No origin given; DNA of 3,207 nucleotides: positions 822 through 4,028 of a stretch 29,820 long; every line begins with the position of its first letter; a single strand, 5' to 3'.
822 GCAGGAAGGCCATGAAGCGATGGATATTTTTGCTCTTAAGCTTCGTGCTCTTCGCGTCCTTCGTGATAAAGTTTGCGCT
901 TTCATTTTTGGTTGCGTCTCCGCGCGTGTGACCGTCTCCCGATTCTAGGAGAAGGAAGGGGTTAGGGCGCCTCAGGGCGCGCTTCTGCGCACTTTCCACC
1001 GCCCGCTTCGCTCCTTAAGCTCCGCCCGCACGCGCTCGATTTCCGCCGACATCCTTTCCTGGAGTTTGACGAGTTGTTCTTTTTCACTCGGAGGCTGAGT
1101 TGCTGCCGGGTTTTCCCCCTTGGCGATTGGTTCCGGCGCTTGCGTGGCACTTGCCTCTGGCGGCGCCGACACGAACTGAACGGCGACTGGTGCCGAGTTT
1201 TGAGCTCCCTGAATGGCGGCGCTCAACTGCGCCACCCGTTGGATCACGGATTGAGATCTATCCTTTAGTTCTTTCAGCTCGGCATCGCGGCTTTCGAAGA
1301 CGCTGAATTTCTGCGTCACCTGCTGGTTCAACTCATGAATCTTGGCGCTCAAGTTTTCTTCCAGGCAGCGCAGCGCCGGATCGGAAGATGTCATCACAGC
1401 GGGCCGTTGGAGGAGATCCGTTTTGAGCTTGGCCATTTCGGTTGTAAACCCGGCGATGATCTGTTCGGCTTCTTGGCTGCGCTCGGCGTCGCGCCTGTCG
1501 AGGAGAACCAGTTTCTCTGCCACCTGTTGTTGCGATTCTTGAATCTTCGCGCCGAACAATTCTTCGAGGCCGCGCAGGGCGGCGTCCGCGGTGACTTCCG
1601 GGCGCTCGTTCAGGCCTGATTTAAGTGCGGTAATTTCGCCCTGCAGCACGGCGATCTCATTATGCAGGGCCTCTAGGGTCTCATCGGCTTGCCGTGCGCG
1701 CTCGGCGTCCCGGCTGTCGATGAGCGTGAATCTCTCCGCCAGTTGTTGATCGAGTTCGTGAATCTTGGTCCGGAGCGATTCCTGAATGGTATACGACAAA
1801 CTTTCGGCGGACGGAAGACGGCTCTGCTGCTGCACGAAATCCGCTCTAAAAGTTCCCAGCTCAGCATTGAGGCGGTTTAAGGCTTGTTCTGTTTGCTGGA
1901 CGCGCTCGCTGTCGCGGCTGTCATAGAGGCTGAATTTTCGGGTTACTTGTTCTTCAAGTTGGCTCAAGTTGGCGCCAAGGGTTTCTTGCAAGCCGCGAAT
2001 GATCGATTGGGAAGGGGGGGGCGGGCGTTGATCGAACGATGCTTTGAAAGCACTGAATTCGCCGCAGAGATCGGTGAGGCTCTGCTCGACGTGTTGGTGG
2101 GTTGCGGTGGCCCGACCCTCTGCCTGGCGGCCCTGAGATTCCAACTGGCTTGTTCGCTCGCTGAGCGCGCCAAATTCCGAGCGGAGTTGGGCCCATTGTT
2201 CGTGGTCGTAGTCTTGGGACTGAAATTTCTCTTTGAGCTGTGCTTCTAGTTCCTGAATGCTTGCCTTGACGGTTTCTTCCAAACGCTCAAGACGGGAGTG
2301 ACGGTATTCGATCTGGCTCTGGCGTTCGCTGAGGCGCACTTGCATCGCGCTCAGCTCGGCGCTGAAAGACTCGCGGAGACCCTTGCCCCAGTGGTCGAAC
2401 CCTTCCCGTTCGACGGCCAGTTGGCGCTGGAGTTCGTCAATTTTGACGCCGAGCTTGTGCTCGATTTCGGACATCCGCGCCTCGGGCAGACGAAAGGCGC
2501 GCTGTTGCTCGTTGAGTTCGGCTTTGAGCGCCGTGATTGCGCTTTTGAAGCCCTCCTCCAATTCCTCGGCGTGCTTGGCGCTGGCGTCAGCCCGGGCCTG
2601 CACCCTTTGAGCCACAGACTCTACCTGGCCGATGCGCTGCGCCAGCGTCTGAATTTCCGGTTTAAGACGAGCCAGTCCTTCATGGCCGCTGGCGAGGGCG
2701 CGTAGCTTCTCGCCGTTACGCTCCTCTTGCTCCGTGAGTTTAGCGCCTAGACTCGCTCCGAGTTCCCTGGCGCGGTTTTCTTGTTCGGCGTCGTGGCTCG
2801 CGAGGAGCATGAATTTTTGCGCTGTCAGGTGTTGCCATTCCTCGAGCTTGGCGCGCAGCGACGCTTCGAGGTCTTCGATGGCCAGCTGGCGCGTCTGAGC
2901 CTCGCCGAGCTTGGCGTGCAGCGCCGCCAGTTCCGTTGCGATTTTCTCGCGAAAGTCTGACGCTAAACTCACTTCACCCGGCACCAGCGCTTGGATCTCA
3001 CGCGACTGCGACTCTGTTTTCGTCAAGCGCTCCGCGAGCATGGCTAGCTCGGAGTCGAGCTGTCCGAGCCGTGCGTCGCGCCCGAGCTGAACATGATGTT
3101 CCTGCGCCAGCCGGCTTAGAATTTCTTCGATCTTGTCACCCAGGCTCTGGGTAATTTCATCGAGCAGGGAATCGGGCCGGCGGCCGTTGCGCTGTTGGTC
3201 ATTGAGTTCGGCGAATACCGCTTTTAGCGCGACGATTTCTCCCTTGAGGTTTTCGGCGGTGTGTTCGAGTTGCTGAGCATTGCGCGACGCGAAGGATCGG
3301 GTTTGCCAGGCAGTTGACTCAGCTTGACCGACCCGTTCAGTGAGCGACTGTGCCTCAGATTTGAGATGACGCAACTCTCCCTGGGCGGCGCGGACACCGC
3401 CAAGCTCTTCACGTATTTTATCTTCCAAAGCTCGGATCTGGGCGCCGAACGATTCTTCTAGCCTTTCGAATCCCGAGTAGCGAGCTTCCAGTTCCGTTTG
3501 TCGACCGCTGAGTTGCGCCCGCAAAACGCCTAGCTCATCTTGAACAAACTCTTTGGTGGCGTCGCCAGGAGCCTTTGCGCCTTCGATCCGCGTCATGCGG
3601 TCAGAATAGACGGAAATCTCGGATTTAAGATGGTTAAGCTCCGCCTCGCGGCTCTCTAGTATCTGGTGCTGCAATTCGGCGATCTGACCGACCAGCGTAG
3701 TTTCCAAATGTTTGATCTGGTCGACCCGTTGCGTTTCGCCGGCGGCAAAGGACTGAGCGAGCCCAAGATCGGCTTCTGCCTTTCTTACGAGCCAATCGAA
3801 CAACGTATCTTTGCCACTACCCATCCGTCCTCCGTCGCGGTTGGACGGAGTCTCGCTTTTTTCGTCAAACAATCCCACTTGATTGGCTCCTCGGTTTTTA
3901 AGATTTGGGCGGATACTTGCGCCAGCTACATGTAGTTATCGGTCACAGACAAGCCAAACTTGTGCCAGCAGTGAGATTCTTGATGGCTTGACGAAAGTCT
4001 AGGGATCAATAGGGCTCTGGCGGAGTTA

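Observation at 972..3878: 968-aa nested-repeat coiled-coil protein, candidate polar or cytoskeletal scaffold for motility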

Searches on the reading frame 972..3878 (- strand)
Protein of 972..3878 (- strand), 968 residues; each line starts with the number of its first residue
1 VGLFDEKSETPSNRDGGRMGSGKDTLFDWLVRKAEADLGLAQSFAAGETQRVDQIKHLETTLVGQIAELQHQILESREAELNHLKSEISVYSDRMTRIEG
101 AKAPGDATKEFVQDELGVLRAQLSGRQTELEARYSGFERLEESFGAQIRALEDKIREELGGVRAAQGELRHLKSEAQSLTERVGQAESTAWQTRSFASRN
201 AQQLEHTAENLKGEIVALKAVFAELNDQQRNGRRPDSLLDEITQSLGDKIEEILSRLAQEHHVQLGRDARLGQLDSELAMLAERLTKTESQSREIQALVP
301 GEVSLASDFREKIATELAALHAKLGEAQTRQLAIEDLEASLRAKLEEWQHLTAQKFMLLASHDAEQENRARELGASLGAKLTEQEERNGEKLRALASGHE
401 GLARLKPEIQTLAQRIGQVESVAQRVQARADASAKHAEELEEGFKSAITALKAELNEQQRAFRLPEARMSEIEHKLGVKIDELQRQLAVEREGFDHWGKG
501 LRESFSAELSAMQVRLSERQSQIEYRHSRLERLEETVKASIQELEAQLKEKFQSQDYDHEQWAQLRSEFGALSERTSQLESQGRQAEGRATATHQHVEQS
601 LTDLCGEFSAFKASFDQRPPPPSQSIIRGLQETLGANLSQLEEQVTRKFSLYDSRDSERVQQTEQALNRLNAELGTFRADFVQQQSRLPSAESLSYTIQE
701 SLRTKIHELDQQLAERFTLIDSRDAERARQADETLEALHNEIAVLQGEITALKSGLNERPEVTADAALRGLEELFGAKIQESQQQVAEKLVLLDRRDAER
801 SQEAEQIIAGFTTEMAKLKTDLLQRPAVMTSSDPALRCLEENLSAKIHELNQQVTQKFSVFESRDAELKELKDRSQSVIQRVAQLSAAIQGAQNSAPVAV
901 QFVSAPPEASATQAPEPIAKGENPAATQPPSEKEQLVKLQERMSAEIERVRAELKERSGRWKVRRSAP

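Call 7: find_homologous_proteins(query=window:972-3878:-, region=1-968)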
Query window:972-3878:-, residues 1-968 (968 aa): 47 proteins with E <= 0.001 among 8000 candidates.
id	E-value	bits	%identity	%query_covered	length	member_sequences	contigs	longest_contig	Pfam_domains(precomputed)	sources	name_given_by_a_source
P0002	0.0e+0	1874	94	100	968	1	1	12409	-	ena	-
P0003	0.0e+0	1872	94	100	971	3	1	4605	-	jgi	-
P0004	0.0e+0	1789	90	100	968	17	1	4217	-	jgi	-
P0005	0.0e+0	1787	90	100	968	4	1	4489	-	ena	-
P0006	0.0e+0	1764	89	100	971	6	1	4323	-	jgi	-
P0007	0.0e+0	1700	87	100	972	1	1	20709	-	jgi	jgi:DNA repair exonuclease SbcCD ATPase subunit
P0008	0.0e+0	1320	70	100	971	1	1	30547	-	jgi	jgi:DNA repair exonuclease SbcCD ATPase subunit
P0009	0.0e+0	1262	69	98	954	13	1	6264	PF04513.18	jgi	jgi:DNA repair exonuclease SbcCD ATPase subunit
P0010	0.0e+0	1198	65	100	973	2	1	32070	PF04513.18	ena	-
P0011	0.0e+0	1156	63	100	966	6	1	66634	-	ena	-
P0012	0.0e+0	1112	61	100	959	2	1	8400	-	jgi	jgi:chromosome segregation ATPase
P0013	0.0e+0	1083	59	100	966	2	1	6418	PF04513.18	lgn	-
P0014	0.0e+0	1062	58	100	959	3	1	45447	-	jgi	jgi:DNA repair exonuclease SbcCD ATPase subunit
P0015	0.0e+0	1052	52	100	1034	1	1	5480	-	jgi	jgi:chromosome segregation ATPase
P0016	0.0e+0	1019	57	98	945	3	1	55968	-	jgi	jgi:DNA repair exonuclease SbcCD ATPase subunit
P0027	1.0e-234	800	48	100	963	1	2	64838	-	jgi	jgi:chromosome segregation ATPase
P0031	3.5e-220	752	45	100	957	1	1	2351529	PF01442.24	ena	-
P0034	6.6e-135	470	35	100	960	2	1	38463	-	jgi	jgi:hypothetical protein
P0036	1.1e-106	377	29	92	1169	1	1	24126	PF04513.18,PF06818.21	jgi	-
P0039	1.8e-51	194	30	50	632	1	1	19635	PF00038.27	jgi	jgi:chromosome segregation ATPase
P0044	6.3e-33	133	23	97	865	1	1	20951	-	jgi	jgi:chromosome segregation ATPase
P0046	1.8e-16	78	23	88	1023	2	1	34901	PF27241.1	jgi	jgi:chromosome segregation ATPase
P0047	9.0e-15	73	23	87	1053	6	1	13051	-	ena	-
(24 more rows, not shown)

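Call 12: find_encoding_contigs(protein=P0011, flank=10000, max_places=2)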
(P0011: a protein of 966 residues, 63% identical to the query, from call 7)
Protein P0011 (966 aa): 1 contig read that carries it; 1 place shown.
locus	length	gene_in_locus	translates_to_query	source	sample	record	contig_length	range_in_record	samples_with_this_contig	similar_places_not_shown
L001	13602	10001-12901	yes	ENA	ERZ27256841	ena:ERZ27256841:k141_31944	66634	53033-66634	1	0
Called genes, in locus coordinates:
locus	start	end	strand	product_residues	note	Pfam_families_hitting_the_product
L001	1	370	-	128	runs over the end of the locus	PF01627:Hpt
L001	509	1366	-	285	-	PF13690:CheX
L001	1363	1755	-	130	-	PF00072:Response_reg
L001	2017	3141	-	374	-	PF00072:Response_reg, PF01339:CheB_methylest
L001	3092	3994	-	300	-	PF03705:CheR_N, PF01739:CheR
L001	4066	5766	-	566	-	PF00672:HAMP, PF00015:MCPsignal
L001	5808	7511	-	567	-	PF01627:Hpt, PF02895:H-kinase_dim, PF02518:HATPase_c, PF01584:CheW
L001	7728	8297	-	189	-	PF03975:CheD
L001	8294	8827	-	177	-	PF13185:GAF_2 (weak), PF01590:GAF (weak)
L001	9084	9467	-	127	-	PF00072:Response_reg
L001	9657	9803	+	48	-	-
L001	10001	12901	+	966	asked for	-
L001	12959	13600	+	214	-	?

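Call 13: find_encoding_contigs(protein=P0027, flank=10000, max_places=2)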
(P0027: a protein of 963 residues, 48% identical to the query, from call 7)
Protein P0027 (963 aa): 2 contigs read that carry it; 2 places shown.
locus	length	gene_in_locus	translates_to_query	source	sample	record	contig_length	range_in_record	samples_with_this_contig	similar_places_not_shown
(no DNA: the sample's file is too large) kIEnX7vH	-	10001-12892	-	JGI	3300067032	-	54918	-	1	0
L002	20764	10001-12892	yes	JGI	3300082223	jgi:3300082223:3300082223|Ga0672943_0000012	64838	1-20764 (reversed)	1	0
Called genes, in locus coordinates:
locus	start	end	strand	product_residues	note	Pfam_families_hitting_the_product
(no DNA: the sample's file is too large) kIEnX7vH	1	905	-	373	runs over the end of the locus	PF00072:Response_reg, PF01339:CheB_methylest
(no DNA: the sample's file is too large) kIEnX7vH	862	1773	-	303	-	PF03705:CheR_N, PF01739:CheR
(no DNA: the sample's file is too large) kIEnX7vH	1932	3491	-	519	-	PF00672:HAMP, PF00015:MCPsignal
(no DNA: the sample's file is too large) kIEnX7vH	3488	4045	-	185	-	PF01584:CheW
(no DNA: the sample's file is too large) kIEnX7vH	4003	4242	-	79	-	-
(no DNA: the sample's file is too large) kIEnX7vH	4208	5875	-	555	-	PF12729:4HB_MCP_1, PF00672:HAMP, PF00015:MCPsignal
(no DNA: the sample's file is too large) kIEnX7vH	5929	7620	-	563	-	PF01627:Hpt, PF02895:H-kinase_dim, PF02518:HATPase_c, PF01584:CheW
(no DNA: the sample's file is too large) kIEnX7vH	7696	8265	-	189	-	PF03975:CheD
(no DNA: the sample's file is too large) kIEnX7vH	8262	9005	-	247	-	PF13185:GAF_2 (weak), PF13492:GAF_3 (weak)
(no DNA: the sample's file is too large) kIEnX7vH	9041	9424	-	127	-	PF00072:Response_reg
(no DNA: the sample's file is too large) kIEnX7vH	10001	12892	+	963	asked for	-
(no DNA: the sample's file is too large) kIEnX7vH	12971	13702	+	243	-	PF13481:AAA_25, PF06745:ATPase, PF07088:GvpD_P-loop (weak)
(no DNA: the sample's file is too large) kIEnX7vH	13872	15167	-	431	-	PF00202:Aminotran_3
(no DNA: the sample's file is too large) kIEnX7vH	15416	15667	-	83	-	-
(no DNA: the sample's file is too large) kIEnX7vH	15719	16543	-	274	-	PF03705:CheR_N, PF13649:Methyltransf_25 (faint), PF08242:Methyltransf_12 (faint), PF01739:CheR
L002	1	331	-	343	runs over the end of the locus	PF02154:FliM, PF01052:FliMN_C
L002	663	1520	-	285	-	PF13690:CheX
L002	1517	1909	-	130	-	PF00072:Response_reg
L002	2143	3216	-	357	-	PF00072:Response_reg, PF01339:CheB_methylest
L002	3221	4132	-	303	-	PF03705:CheR_N, PF01739:CheR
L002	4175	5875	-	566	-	PF12729:4HB_MCP_1, PF00672:HAMP, PF00015:MCPsignal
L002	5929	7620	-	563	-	PF01627:Hpt, PF02895:H-kinase_dim, PF02518:HATPase_c, PF01584:CheW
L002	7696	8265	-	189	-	PF03975:CheD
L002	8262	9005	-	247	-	PF13185:GAF_2 (weak), PF13492:GAF_3 (weak)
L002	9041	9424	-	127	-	PF00072:Response_reg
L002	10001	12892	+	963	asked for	-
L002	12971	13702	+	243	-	PF13481:AAA_25, PF06745:ATPase, PF07088:GvpD_P-loop (weak)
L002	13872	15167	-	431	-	PF00202:Aminotran_3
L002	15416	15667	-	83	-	-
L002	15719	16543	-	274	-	PF03705:CheR_N, PF13649:Methyltransf_25 (faint), PF08242:Methyltransf_12 (faint), PF01739:CheR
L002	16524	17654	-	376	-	PF00072:Response_reg, PF01339:CheB_methylest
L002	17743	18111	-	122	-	PF00072:Response_reg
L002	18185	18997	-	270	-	PF12849:PBP_like_2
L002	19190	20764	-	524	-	?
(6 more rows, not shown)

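Call 14: find_encoding_contigs(protein=P0031, flank=10000, max_places=2)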
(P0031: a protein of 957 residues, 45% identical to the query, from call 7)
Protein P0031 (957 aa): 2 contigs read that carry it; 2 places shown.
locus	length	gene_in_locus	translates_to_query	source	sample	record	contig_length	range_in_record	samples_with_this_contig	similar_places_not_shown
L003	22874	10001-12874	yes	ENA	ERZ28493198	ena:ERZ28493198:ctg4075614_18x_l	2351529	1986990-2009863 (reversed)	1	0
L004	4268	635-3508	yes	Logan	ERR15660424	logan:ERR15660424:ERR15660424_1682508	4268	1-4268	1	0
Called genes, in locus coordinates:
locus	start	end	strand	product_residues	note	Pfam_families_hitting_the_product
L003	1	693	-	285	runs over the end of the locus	PF10415:FumaraseC_C (faint), PF13690:CheX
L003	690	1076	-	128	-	PF00072:Response_reg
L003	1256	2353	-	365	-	PF00072:Response_reg, PF01339:CheB_methylest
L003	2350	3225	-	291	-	PF03705:CheR_N, PF01739:CheR, PF08242:Methyltransf_12 (faint)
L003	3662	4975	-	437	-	PF00672:HAMP, PF00015:MCPsignal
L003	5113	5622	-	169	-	PF01584:CheW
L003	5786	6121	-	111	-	-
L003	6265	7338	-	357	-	PF00672:HAMP, PF00015:MCPsignal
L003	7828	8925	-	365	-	PF02895:H-kinase_dim, PF02518:HATPase_c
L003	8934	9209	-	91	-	PF01627:Hpt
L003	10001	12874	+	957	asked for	PF01442:Apolipoprotein (faint)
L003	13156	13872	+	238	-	PF03796:DnaB_C (faint), PF06745:ATPase, PF13481:AAA_25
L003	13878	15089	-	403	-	PF00072:Response_reg, PF07228:SpoIIE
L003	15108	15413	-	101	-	PF01740:STAS, PF13466:STAS_2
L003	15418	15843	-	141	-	PF13581:HATPase_c_2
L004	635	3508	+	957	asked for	PF01442:Apolipoprotein (faint)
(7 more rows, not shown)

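Call 16: find_encoding_contigs(protein=P0034, flank=10000, max_places=2)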
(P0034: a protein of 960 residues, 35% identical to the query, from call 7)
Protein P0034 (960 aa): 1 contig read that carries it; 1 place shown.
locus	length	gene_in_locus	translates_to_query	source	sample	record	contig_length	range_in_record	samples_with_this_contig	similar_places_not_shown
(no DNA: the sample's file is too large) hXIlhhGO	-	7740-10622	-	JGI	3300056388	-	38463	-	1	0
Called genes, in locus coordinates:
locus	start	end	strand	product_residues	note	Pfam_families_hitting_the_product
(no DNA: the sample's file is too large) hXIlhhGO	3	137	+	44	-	?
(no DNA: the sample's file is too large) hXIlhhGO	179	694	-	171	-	PF00072:Response_reg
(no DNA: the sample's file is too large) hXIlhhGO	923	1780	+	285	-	PF20560:MotA_N, PF01618:MotA_ExbB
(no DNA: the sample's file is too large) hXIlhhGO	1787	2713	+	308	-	PF13677:MotB_plug, PF00691:OmpA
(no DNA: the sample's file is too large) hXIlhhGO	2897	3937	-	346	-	PF02154:FliM, PF01052:FliMN_C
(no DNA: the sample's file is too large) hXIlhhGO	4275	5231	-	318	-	PF10415:FumaraseC_C (faint), PF13690:CheX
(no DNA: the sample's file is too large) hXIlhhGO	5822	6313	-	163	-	PF01584:CheW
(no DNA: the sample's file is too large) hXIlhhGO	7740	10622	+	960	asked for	-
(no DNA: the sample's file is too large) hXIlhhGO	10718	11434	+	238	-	PF03796:DnaB_C (weak), PF06745:ATPase, PF13481:AAA_25, PF25199:nSTAND_NTPase5 (faint)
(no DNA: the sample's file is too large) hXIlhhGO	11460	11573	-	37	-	-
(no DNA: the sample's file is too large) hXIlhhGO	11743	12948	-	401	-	PF00072:Response_reg, PF07228:SpoIIE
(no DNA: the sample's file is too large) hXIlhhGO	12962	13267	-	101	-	PF01740:STAS, PF13466:STAS_2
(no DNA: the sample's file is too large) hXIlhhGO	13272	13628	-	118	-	PF13581:HATPase_c_2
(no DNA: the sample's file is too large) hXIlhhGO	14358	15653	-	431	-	PF00460:Flg_bb_rod (weak), PF22692:LlgE_F_G_D1, PF07559:FlgE_D2, PF06429:Flg_bbr_C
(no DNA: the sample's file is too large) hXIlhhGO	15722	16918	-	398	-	PF22692:LlgE_F_G_D1, PF07559:FlgE_D2, PF06429:Flg_bbr_C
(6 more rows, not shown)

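Call 17: find_encoding_contigs(protein=P0036, flank=10000, max_places=2)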
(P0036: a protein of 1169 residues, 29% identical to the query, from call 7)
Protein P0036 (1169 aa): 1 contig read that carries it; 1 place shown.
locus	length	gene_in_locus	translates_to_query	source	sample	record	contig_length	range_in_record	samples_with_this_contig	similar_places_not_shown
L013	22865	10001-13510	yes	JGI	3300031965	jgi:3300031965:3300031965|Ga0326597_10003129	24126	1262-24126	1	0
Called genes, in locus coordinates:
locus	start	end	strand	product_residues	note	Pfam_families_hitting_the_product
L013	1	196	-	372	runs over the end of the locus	PF00072:Response_reg, PF01339:CheB_methylest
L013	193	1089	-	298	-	PF03705:CheR_N, PF01739:CheR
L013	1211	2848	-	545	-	PF00672:HAMP, PF00015:MCPsignal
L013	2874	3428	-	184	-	PF00581:Rhodanese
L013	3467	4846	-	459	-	PF00672:HAMP (weak), PF00015:MCPsignal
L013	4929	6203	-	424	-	PF00015:MCPsignal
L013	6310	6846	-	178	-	PF01584:CheW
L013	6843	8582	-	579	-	PF01627:Hpt, PF02895:H-kinase_dim, PF02518:HATPase_c, PF01584:CheW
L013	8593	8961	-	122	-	PF03975:CheD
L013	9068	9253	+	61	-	-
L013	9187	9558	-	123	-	PF00072:Response_reg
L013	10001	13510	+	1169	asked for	PF04513:Baculo_PEP_C (faint), PF06818:Fez1 (faint)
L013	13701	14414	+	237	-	PF06745:ATPase, PF13481:AAA_25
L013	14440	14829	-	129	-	PF01906:YbjQ_1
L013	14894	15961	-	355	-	-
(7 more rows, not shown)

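Call 18: find_encoding_contigs(protein=P0039, flank=10000, max_places=2)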
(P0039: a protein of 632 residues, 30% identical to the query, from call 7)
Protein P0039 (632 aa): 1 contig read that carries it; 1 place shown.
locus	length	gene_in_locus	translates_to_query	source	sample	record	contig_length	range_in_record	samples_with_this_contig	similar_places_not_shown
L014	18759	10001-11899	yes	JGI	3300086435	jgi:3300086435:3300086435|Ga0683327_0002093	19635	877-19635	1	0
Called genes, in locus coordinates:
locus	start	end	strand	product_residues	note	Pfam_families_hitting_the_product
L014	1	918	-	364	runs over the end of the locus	PF00072:Response_reg, PF01339:CheB_methylest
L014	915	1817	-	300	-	PF03705:CheR_N, PF01739:CheR, PF08242:Methyltransf_12 (faint), PF13649:Methyltransf_25 (faint)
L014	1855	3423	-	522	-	PF00672:HAMP, PF00015:MCPsignal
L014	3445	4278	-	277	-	PF12849:PBP_like_2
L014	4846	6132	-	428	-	PF00672:HAMP (weak), PF00015:MCPsignal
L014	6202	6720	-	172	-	PF01584:CheW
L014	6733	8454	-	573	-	PF01627:Hpt, PF02895:H-kinase_dim, PF02518:HATPase_c, PF01584:CheW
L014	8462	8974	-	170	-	PF03975:CheD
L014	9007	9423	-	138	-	PF00072:Response_reg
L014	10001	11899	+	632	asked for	PF00038:Filament (weak)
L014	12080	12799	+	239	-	PF06745:ATPase, PF13481:AAA_25, PF23442:DUF7125 (faint)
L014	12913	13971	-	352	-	-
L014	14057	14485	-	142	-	PF01479:S4, PF28601:HSP15_C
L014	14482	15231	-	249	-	PF01975:SurE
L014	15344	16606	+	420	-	PF00994:MoCF_biosynth, PF18146:CinA_KH, PF02464:CinA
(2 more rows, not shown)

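Call 25: search_solved_structures(query=L002:12971-13702:+, max_evalue=0.001)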
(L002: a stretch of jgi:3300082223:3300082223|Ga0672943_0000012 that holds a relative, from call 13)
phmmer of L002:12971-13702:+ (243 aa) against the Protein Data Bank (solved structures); distinct sequences matched with E-value up to 0.001: 48.
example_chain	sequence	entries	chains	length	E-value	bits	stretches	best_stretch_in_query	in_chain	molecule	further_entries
8zn5_B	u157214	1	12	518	1.1e-50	175.5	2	9-237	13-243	KaiC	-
8zn6_F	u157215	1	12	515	2.6e-44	154.6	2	4-237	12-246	KaiC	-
8zn7_D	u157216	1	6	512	2.6e-42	148.1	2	6-227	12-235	KaiC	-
8jon_A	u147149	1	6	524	7.7e-41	143.3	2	9-233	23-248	Circadian clock oscillator protein KaiC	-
7dy1_A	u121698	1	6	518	1.3e-40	142.5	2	6-227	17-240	Circadian clock protein kinase KaiC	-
4o0m_A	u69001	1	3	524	1.4e-40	142.5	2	6-227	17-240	Circadian clock protein kinase KaiC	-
5jwq_A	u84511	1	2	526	1.4e-40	142.5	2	6-227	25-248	Circadian clock protein kinase KaiC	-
8fwi_A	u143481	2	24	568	2.7e-40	141.5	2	10-235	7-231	Circadian clock protein KaiC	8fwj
8db3_A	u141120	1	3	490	2.7e-39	138.2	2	10-235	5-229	Circadian clock protein KaiC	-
8dba_A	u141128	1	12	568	4.6e-39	137.5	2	10-235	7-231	Circadian clock protein KaiC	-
7x1y_A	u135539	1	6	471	5.2e-39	137.3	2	13-235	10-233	Circadian clock oscillator protein KaiC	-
7dye_A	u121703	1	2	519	6.9e-39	136.9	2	13-235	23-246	Circadian clock protein kinase KaiC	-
8wve_A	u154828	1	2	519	9.5e-39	136.4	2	13-235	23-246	Circadian clock oscillator protein KaiC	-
3k0a_A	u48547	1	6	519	1e-38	136.4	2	13-235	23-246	Circadian clock protein kinase KaiC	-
8wv8_A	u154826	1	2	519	1e-38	136.4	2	13-235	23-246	Circadian clock oscillator protein KaiC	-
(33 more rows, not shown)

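Call 58: find_encoding_contigs(protein=P0046, flank=8000, max_places=1)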
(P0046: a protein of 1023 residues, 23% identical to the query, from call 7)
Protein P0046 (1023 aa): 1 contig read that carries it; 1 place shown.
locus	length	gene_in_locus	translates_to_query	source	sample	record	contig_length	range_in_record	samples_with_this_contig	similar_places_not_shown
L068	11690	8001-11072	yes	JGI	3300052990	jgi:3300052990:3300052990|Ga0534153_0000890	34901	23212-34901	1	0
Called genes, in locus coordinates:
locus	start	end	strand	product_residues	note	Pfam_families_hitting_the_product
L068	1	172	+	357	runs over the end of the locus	PF00497:SBP_bac_3, PF10613:Lig_chan-Glu_bd, PF00060:Lig_chan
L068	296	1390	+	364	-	PF04909:Amidohydro_2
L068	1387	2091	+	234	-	PF17645:Amdase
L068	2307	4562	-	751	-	PF23139:OB_YrrC, PF14520:HHH_5 (weak), PF14490:HHH_RecD2, PF13245:AAA_19, PF13604:AAA_30, PF09848:SLFN-g3_helicase (weak), PF18335:SH3_13, PF13538:UvrD_C_2, +3 more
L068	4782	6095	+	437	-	PF01595:CNNM, PF00571:CBS (weak), PF03471:CorC_HlyC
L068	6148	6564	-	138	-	PF00903:Glyoxalase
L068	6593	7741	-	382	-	PF00155:Aminotran_1_2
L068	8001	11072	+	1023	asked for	PF27241:CLIP1 (faint)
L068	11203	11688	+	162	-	?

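Call 59: find_encoding_contigs(protein=P0044, flank=8000, max_places=1)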
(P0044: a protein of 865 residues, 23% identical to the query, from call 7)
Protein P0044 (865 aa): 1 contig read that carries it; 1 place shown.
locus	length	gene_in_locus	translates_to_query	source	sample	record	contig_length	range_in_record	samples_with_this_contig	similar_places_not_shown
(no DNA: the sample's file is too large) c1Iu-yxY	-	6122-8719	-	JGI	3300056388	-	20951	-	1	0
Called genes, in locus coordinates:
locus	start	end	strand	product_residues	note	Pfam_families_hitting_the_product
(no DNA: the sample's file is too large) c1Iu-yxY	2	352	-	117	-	?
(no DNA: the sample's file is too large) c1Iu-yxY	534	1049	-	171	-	PF00072:Response_reg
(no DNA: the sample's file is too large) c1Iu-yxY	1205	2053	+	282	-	PF20560:MotA_N, PF01618:MotA_ExbB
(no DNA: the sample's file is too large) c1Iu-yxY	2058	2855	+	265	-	PF13677:MotB_plug, PF00691:OmpA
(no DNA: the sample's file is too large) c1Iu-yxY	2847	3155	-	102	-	PF28396:SepQ_C (weak), PF01052:FliMN_C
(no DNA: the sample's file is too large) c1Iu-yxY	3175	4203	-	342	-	PF02154:FliM, PF01052:FliMN_C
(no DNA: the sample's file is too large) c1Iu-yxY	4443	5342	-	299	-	-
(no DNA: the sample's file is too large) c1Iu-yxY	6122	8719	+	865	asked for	-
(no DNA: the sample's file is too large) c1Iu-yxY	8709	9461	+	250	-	PF13481:AAA_25, PF06745:ATPase, PF23442:DUF7125 (weak), PF13191:AAA_16 (weak)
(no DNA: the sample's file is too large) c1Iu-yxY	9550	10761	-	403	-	PF00072:Response_reg, PF07228:SpoIIE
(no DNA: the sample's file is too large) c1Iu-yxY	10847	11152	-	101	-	PF01740:STAS, PF13466:STAS_2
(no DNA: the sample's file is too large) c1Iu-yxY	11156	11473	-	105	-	PF13581:HATPase_c_2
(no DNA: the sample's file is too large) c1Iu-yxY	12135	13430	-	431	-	PF00460:Flg_bb_rod, PF22692:LlgE_F_G_D1, PF07559:FlgE_D2, PF06429:Flg_bbr_C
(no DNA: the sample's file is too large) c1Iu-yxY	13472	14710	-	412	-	PF00460:Flg_bb_rod, PF22692:LlgE_F_G_D1, PF07559:FlgE_D2, PF06429:Flg_bbr_C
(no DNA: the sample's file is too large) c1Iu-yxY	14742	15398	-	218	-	PF03963:FlgD, PF13861:FLgD_tudor, PF13860:FlgD_ig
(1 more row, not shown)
